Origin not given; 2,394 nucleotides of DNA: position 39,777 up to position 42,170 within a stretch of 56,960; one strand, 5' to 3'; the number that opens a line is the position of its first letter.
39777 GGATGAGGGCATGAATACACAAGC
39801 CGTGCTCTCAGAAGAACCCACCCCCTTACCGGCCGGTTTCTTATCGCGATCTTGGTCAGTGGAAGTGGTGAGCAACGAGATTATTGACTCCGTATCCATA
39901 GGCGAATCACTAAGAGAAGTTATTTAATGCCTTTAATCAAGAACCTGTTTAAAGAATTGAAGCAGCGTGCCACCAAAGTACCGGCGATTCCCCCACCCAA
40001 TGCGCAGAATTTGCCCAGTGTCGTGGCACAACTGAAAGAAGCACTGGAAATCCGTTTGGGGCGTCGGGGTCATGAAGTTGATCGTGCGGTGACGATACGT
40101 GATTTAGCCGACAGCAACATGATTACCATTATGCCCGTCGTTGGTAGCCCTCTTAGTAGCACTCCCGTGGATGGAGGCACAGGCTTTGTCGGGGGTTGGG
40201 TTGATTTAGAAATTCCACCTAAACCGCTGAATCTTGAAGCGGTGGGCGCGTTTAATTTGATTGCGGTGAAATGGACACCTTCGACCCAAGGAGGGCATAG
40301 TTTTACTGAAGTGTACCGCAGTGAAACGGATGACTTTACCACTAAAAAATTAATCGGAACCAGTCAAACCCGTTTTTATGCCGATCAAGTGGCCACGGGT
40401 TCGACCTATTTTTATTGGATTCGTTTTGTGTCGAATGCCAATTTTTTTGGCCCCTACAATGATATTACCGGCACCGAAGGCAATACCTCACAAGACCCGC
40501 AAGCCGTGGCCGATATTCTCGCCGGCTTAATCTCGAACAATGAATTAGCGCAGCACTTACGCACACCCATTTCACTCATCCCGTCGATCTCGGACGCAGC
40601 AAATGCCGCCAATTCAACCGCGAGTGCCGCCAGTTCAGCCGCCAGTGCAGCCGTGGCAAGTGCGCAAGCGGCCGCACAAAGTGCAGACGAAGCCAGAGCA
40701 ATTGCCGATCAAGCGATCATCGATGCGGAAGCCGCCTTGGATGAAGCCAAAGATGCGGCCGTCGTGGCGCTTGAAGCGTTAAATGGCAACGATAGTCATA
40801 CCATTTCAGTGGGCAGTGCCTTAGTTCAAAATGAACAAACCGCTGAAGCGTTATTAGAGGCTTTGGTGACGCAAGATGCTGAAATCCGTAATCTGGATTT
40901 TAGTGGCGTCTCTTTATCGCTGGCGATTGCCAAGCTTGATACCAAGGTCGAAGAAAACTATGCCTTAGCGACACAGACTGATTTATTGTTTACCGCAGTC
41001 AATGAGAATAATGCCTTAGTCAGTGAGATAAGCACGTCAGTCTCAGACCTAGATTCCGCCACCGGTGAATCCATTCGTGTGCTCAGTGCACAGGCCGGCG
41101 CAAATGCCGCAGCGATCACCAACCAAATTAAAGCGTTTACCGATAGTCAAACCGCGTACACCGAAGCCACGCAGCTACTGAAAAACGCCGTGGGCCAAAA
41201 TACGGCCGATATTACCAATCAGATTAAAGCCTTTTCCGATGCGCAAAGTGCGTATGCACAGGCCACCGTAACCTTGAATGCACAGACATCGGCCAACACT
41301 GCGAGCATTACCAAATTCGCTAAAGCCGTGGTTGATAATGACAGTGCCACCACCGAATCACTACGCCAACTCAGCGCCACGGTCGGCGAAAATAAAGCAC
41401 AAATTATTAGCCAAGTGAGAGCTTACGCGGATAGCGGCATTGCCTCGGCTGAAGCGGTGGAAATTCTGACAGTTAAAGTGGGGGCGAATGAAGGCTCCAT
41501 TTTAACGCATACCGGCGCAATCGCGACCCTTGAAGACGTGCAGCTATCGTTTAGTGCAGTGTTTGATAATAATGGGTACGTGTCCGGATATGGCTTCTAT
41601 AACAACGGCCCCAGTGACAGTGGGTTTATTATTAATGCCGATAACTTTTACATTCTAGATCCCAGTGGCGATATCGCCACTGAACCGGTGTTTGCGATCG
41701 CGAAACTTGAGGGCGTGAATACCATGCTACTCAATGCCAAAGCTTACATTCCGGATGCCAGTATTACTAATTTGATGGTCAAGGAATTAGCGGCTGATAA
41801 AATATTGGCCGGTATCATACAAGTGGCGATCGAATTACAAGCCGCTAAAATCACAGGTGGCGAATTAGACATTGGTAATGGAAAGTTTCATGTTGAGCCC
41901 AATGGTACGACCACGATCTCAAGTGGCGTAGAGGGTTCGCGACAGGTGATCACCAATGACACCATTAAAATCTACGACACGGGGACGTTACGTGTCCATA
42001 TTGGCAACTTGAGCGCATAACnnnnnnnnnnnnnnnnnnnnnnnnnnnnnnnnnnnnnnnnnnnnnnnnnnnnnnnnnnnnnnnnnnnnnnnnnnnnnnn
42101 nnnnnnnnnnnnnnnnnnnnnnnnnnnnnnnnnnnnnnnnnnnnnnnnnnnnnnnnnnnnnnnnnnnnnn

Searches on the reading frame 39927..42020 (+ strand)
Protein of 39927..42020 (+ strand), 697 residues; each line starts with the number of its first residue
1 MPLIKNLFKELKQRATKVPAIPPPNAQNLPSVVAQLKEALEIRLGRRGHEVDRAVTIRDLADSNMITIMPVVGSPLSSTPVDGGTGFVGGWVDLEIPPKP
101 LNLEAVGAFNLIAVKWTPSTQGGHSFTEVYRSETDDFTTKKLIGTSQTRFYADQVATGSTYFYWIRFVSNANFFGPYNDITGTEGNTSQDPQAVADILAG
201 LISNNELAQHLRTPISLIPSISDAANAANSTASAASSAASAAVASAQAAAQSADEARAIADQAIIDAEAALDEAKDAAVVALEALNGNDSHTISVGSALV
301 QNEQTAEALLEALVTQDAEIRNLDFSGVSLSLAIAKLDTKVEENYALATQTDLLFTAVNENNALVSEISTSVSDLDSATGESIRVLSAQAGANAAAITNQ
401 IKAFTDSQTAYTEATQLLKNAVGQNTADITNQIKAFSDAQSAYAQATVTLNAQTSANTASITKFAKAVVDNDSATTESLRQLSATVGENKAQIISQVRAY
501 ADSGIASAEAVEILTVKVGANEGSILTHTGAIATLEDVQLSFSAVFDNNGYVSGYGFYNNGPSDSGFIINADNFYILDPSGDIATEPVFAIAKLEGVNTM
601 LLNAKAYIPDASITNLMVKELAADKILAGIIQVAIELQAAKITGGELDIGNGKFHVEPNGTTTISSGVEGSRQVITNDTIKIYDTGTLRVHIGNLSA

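Call 98: search_protein_families(library=phrogs, proteins=[window:39927-42020:+], max_evalue=0.00001)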
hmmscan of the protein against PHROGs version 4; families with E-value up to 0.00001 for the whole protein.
window:39927-42020:+ (697 aa): 6 families
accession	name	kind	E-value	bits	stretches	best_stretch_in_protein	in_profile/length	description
phrog_496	-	tail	5.2e-44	152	2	84-435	245-468/769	tail fiber protein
phrog_37064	-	tail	1.6e-32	113.3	1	36-222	25-216/1491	tail fiber protein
phrog_19394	-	tail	2.4e-31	109.8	1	36-274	27-254/999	tail fiber protein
phrog_2589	-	tail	8.4e-25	86.5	2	442-628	3380-3548/3686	tail protein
phrog_19445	-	head and packaging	4e-07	29.4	1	604-648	765-808/1114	tail tip protein Tal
phrog_27708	-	unknown function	2.7e-06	28.3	1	561-695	75-212/213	-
